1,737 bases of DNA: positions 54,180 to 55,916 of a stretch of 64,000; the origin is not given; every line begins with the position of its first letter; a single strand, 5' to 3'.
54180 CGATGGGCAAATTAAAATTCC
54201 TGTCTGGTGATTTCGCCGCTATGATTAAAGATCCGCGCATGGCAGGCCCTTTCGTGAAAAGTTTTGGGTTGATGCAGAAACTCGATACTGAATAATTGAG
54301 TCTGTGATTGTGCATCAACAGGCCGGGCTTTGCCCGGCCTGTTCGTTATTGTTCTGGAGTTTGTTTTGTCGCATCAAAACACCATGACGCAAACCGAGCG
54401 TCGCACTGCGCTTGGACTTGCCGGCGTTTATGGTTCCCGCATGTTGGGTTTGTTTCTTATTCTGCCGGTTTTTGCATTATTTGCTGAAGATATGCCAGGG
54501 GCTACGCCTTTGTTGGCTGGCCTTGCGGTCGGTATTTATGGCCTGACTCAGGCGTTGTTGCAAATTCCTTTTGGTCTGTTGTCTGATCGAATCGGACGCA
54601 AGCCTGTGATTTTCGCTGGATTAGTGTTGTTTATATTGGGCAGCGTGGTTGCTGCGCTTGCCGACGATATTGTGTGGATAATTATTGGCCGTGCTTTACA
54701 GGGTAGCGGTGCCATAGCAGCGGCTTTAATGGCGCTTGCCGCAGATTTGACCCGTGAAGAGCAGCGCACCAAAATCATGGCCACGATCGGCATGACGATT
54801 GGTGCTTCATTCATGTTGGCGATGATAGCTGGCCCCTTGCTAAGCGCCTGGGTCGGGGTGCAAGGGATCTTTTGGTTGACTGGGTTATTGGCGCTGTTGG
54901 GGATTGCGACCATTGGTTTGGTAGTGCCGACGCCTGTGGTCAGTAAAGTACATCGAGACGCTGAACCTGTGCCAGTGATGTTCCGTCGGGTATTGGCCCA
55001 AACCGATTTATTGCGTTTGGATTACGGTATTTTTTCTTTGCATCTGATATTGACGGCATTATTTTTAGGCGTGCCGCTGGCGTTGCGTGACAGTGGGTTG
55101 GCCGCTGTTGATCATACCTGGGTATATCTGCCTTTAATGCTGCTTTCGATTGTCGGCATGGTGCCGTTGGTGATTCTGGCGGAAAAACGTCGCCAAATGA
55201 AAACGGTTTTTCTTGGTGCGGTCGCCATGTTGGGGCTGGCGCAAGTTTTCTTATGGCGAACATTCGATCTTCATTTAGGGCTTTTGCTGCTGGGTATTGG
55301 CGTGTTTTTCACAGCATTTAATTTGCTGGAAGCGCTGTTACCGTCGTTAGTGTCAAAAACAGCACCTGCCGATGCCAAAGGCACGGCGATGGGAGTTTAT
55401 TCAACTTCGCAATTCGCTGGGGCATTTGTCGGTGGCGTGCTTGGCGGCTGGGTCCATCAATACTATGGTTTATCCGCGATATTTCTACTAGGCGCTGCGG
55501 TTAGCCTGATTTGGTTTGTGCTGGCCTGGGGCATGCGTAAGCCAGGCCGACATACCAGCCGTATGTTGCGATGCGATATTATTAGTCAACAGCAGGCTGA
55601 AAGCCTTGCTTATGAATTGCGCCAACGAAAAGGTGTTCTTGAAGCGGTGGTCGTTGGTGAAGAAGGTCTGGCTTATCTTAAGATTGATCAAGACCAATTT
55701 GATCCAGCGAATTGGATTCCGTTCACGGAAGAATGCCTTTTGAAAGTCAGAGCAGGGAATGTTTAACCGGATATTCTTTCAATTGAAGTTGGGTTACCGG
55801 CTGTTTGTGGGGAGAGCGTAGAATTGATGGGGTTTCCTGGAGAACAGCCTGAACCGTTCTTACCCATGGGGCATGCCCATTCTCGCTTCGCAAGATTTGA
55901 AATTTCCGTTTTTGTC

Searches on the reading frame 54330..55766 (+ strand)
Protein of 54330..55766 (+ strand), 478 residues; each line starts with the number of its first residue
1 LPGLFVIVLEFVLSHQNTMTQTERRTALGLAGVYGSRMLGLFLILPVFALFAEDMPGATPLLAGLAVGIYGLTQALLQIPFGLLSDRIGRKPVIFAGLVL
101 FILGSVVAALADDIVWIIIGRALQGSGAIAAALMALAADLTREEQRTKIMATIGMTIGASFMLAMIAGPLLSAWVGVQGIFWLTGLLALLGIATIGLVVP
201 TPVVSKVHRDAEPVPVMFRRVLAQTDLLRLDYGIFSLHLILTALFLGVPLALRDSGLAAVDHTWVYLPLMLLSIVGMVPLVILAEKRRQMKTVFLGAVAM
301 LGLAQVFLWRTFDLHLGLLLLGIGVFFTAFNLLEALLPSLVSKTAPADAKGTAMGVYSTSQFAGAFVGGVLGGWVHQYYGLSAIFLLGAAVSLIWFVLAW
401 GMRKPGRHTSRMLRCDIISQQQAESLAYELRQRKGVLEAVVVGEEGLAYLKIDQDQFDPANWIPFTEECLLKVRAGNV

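Call 28: search_protein_families(library=pfam, proteins=[window:54330-55766:+], max_evalue=0.001)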
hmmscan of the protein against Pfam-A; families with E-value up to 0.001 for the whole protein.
window:54330-55766:+ (478 aa): 3 families
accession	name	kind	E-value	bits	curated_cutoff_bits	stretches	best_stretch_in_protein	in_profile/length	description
PF07690.21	MFS_1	-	2.6e-51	175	33.4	2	32-368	3-346/347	Major Facilitator Superfamily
PF00083.30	Sugar_tr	-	1.6e-07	31.1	22.3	1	39-195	43-188/452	Sugar (and other) transporter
PF21987.2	YajR_YAM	-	0.00013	22.1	26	1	422-454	11-43/56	YajR YAM domain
